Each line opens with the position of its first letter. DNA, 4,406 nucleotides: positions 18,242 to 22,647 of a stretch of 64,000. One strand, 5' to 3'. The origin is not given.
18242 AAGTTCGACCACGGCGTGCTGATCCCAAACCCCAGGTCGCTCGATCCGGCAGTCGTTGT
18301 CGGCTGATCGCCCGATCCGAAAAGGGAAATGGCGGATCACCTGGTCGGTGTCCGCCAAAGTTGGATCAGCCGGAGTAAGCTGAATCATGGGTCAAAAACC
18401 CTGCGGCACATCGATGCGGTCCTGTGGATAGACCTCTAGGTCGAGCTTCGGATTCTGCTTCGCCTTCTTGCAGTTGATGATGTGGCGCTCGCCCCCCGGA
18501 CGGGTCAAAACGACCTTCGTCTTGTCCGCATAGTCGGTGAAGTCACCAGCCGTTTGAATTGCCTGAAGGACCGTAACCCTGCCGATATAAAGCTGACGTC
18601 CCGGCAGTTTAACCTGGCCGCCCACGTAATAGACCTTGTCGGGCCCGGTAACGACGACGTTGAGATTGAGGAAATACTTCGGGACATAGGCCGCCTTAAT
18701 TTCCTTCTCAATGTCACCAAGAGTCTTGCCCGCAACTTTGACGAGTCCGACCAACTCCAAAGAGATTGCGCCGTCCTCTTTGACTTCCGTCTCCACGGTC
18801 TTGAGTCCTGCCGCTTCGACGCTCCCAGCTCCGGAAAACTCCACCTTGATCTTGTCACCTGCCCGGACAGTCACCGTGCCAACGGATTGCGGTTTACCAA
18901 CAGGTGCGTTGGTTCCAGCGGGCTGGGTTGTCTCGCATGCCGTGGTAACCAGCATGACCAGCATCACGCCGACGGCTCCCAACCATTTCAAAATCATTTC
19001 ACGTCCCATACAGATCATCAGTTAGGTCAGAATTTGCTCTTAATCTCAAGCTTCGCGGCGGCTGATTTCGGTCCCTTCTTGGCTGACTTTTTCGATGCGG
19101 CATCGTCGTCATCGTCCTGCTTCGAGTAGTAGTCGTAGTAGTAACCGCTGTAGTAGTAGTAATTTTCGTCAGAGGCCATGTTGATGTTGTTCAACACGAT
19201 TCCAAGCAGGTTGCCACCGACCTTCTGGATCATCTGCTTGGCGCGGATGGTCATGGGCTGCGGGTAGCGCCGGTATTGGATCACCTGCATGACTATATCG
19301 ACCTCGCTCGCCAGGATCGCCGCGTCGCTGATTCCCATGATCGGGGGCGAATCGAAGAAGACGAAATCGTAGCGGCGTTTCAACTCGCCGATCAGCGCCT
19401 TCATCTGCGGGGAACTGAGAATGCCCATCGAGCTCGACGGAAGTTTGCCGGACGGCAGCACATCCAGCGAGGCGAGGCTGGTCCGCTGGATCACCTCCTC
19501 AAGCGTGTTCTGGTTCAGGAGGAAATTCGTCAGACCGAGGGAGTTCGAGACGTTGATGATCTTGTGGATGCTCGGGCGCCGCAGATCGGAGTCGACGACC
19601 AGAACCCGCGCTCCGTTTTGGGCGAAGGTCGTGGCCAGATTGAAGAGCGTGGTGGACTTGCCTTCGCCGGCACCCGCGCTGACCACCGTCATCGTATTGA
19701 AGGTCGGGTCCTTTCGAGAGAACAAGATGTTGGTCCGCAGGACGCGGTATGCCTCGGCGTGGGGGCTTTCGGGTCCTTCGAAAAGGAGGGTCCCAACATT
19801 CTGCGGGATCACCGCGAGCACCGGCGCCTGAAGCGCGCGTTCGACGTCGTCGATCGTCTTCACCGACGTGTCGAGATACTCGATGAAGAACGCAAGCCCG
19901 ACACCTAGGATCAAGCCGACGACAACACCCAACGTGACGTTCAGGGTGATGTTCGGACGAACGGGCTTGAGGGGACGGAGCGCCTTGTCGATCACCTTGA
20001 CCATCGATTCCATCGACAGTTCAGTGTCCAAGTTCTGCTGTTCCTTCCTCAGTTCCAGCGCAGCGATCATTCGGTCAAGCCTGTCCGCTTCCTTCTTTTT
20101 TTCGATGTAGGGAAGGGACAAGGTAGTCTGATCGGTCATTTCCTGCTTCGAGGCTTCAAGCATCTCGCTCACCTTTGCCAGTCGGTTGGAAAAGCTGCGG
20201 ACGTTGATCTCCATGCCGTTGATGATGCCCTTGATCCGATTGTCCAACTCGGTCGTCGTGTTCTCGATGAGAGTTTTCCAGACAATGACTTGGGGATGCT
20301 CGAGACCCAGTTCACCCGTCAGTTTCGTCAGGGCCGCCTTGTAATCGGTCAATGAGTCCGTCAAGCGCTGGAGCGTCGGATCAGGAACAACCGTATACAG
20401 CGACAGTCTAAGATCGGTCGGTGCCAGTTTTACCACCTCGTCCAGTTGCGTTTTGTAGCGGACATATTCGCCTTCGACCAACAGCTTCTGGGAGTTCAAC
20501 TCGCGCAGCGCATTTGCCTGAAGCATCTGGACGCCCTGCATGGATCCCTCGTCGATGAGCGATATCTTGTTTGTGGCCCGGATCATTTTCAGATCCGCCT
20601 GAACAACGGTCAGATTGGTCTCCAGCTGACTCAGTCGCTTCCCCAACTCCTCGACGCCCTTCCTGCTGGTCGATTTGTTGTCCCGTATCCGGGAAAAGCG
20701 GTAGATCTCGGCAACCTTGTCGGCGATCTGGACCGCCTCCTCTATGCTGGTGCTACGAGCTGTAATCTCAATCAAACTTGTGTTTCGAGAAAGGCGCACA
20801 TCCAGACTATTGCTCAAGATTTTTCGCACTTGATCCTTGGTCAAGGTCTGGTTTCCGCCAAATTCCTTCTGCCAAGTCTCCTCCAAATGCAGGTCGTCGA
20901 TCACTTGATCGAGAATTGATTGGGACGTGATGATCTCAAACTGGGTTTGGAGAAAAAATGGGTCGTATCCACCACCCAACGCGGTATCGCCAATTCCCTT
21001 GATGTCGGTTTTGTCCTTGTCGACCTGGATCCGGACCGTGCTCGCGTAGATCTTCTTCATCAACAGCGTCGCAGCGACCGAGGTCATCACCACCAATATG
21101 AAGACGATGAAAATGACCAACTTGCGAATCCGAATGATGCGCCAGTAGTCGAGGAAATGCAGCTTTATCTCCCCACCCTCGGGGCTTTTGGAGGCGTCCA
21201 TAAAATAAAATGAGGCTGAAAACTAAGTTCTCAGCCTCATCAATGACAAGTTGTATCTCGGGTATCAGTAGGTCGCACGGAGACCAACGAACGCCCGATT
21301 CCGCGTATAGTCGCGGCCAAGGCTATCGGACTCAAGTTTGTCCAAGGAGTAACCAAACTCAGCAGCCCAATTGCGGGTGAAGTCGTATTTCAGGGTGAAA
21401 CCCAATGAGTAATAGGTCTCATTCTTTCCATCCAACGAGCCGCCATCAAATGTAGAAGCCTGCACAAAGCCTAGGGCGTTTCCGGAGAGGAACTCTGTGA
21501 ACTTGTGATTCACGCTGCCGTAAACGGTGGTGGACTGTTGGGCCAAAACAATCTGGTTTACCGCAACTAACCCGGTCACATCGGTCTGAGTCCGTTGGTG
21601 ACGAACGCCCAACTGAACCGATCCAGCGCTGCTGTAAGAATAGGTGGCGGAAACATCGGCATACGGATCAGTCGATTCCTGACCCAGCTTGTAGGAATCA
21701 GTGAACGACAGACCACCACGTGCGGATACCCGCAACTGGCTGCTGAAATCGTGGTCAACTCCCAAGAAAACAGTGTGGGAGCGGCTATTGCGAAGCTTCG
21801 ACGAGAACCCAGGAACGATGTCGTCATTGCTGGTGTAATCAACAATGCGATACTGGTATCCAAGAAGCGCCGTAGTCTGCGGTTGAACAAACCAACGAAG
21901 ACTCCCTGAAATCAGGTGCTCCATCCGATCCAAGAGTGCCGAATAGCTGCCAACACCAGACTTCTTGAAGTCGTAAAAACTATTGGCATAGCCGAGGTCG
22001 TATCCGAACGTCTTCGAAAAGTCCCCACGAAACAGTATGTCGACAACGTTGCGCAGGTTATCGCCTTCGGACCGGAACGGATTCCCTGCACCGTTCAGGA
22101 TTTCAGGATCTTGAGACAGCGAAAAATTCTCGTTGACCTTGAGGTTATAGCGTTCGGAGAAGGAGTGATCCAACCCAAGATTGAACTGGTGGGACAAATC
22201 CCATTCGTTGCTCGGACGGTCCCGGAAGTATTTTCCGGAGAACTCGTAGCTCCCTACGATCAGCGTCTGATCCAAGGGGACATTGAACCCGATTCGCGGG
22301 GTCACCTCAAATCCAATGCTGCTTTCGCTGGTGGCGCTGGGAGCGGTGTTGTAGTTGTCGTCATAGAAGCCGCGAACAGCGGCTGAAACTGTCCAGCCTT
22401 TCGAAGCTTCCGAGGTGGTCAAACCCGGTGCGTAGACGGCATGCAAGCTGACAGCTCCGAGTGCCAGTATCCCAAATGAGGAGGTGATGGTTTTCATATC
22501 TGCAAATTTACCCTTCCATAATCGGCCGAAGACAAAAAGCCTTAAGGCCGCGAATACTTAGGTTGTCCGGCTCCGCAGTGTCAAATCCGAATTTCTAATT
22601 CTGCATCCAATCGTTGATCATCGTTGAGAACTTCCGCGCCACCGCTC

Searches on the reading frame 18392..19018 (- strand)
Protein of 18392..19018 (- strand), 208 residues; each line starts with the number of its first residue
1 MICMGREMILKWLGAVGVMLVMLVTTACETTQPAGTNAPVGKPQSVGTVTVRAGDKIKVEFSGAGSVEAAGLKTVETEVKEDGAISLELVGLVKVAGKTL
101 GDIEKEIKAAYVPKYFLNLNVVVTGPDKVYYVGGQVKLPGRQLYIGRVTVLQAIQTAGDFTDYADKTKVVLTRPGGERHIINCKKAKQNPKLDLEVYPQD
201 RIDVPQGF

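Call 67: search_protein_families(library=pfam, proteins=[window:18392-19018:-], max_evalue=0.001)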
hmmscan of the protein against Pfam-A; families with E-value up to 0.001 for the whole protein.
window:18392-19018:- (208 aa): 3 families
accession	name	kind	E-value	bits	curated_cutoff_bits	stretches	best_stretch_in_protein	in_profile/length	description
PF02563.21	Poly_export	-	1e-11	45.3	28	1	48-124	6-75/77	Polysaccharide biosynthesis/export protein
PF10531.15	SLBB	-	5.6e-07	29.7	27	1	129-177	1-50/55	SLBB domain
PF22461.2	SLBB_2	-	2.6e-05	24.7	27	1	129-193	2-66/79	SLBB domain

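Call 68: search_protein_families(library=padloc, proteins=[window:18392-19018:-], max_evalue=0.001)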
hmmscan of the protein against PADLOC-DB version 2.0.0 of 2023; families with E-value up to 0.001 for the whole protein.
window:18392-19018:- (208 aa): 0 families

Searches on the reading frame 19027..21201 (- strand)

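Call 67: search_protein_families(library=pfam, proteins=[window:19027-21201:-], max_evalue=0.001)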
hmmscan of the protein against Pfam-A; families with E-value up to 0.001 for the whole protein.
window:19027-21201:- (724 aa): 7 families
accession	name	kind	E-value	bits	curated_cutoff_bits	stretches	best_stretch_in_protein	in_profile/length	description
PF13614.12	AAA_31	-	9.8e-16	58.6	27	1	509-642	9-148/177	AAA domain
PF10609.15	ParA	-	2e-11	44.3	27.1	1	502-675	4-177/246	NUBPL iron-transfer P-loop NTPase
PF02706.20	Wzz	-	5.4e-10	39.9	25.5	1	16-104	5-91/91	Chain length determinant protein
PF01656.29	CbiA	-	1e-08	35.6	25.4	1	505-674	2-84/125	CobQ/CobB/MinD/ParA nucleotide binding domain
PF13807.11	GNVR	-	4.6e-08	33.3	27.7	1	384-439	23-79/82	G-rich domain on putative tyrosine kinase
PF09140.17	MipZ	-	2.6e-06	27.4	20.7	1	511-619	10-108/262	ATPase MipZ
PF25199.1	nSTAND_NTPase5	-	3.6e-06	27.3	34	1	495-546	34-86/145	Novel STAND NTPase 5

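Call 68: search_protein_families(library=padloc, proteins=[window:19027-21201:-], max_evalue=0.001)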
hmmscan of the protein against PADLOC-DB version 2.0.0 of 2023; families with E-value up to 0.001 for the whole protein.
window:19027-21201:- (724 aa): 2 families
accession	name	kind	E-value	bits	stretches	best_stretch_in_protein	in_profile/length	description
PDLC04559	PDC-M28B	-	6.8e-07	26.7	1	501-561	128-191/438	-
PDLC04560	PDC-M28B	-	3e-05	21.5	1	493-563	6-79/327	-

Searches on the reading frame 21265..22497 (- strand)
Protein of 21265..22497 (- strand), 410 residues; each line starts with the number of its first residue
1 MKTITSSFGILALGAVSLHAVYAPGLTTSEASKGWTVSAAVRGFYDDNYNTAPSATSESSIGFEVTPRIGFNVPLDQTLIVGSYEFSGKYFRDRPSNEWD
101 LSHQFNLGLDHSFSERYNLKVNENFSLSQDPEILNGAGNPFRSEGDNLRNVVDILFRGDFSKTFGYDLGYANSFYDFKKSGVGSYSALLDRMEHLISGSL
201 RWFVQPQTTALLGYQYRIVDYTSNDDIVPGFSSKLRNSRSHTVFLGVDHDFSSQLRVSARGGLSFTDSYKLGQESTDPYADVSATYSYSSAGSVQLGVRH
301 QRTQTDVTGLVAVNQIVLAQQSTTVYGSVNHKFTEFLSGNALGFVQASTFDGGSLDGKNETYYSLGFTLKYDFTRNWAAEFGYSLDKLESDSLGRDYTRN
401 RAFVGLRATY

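Call 67: search_protein_families(library=pfam, proteins=[window:21265-22497:-], max_evalue=0.001)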
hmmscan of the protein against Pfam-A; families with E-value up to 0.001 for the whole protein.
window:21265-22497:- (410 aa): 1 family
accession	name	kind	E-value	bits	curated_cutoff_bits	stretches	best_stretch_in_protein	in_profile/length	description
PF10082.15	BBP2_2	-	1.3e-16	60.9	23.7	2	322-409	293-377/378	Putative beta-barrel porin 2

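Call 68: search_protein_families(library=padloc, proteins=[window:21265-22497:-], max_evalue=0.001)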
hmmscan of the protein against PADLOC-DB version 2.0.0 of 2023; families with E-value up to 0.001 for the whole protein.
window:21265-22497:- (410 aa): 0 families
